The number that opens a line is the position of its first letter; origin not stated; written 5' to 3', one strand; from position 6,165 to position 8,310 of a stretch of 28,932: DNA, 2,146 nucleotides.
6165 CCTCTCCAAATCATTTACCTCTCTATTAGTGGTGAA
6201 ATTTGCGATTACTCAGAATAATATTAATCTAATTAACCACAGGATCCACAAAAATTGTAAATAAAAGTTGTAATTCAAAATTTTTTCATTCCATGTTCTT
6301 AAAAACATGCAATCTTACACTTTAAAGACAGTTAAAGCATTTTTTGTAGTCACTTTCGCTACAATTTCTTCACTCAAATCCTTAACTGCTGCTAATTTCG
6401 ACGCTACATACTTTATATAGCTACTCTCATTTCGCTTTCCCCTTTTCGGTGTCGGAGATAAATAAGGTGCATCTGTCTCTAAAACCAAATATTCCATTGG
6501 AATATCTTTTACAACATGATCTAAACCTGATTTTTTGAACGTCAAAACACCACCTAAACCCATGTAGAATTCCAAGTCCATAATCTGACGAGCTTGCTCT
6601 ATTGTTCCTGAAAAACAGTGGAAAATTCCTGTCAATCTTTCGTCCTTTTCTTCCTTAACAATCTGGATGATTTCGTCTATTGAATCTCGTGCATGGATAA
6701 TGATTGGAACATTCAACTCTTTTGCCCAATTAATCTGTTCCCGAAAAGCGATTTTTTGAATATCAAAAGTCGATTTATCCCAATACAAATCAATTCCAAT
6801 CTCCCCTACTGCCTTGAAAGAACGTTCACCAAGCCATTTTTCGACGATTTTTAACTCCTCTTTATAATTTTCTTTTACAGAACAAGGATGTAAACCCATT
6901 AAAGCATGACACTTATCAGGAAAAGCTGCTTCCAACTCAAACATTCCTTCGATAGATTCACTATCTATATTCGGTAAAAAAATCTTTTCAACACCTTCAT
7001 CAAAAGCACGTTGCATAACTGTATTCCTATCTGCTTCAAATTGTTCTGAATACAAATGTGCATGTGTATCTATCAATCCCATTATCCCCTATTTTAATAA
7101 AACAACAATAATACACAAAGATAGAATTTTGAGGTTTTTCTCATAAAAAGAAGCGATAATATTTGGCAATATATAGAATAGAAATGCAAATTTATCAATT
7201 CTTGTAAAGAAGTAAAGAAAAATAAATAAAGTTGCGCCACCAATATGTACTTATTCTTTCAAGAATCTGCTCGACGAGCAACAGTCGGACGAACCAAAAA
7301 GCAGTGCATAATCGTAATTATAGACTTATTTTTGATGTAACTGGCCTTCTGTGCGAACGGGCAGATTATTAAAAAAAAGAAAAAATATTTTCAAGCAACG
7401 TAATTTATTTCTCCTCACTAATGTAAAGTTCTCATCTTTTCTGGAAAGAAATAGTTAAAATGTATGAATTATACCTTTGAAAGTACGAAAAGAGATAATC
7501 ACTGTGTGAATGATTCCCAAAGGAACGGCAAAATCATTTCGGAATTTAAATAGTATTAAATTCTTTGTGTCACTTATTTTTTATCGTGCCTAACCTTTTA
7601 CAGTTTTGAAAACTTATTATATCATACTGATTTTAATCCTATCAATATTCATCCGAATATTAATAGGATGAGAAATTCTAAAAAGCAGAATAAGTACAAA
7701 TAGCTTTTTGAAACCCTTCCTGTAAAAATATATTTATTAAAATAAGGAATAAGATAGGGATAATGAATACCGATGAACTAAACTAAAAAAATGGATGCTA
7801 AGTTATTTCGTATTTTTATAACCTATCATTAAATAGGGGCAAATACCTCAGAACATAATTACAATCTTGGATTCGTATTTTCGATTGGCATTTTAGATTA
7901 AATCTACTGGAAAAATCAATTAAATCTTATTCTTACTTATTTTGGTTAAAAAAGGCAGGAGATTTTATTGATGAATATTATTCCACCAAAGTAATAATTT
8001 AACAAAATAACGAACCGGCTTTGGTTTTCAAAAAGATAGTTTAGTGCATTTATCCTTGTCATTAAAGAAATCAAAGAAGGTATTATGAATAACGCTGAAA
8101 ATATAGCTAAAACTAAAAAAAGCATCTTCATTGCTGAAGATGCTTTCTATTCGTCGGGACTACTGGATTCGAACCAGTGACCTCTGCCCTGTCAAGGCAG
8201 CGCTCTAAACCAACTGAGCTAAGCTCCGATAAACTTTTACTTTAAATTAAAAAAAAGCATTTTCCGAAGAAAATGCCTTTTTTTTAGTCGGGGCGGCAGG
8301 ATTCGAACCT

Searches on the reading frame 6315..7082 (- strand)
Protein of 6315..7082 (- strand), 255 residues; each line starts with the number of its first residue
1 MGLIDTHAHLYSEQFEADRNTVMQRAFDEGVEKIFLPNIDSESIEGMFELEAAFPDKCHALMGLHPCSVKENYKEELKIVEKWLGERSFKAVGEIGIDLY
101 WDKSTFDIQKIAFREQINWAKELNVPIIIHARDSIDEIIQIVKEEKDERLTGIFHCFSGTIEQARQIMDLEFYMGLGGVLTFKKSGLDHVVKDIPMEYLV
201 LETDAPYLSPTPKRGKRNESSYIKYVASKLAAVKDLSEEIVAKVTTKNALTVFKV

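Call 64: search_protein_families(library=pfam, proteins=[window:6315-7082:-], max_evalue=0.01)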
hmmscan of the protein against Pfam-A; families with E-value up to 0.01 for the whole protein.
window:6315-7082:- (255 aa): 1 family
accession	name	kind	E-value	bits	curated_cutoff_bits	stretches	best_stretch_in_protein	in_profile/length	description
PF01026.27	TatD_DNase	-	6.6e-78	262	27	1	4-254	1-253/253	TatD related DNase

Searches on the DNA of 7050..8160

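Call 5: search_rna_families(source=window, start=7050, end=8160, threshold=evalue, max_evalue=10, show_alignments=5)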
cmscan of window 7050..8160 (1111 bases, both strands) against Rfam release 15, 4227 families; matches with E-value up to 10: 4.
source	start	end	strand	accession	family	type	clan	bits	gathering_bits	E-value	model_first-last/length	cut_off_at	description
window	8085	8146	+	RF02844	RefA9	Gene; antisense;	-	33.4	49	0.0049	1-64/64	no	Enterococcus sRNA A9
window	7682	7752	+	RF02107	DLEU2_3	Gene; lncRNA;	-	20.2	60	3.2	1-76/76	no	Deleted in lymphocytic leukemia 2 conserved region 3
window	7613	7686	+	RF00746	mir-454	Gene; miRNA;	-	18.8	60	0.43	1-103/103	no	mir-454 microRNA precursor family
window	7162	7310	-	RF02350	psRNA6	Gene; sRNA;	-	17.5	60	0.02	1-333/333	no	Nitrosomonas sRNA psRNA6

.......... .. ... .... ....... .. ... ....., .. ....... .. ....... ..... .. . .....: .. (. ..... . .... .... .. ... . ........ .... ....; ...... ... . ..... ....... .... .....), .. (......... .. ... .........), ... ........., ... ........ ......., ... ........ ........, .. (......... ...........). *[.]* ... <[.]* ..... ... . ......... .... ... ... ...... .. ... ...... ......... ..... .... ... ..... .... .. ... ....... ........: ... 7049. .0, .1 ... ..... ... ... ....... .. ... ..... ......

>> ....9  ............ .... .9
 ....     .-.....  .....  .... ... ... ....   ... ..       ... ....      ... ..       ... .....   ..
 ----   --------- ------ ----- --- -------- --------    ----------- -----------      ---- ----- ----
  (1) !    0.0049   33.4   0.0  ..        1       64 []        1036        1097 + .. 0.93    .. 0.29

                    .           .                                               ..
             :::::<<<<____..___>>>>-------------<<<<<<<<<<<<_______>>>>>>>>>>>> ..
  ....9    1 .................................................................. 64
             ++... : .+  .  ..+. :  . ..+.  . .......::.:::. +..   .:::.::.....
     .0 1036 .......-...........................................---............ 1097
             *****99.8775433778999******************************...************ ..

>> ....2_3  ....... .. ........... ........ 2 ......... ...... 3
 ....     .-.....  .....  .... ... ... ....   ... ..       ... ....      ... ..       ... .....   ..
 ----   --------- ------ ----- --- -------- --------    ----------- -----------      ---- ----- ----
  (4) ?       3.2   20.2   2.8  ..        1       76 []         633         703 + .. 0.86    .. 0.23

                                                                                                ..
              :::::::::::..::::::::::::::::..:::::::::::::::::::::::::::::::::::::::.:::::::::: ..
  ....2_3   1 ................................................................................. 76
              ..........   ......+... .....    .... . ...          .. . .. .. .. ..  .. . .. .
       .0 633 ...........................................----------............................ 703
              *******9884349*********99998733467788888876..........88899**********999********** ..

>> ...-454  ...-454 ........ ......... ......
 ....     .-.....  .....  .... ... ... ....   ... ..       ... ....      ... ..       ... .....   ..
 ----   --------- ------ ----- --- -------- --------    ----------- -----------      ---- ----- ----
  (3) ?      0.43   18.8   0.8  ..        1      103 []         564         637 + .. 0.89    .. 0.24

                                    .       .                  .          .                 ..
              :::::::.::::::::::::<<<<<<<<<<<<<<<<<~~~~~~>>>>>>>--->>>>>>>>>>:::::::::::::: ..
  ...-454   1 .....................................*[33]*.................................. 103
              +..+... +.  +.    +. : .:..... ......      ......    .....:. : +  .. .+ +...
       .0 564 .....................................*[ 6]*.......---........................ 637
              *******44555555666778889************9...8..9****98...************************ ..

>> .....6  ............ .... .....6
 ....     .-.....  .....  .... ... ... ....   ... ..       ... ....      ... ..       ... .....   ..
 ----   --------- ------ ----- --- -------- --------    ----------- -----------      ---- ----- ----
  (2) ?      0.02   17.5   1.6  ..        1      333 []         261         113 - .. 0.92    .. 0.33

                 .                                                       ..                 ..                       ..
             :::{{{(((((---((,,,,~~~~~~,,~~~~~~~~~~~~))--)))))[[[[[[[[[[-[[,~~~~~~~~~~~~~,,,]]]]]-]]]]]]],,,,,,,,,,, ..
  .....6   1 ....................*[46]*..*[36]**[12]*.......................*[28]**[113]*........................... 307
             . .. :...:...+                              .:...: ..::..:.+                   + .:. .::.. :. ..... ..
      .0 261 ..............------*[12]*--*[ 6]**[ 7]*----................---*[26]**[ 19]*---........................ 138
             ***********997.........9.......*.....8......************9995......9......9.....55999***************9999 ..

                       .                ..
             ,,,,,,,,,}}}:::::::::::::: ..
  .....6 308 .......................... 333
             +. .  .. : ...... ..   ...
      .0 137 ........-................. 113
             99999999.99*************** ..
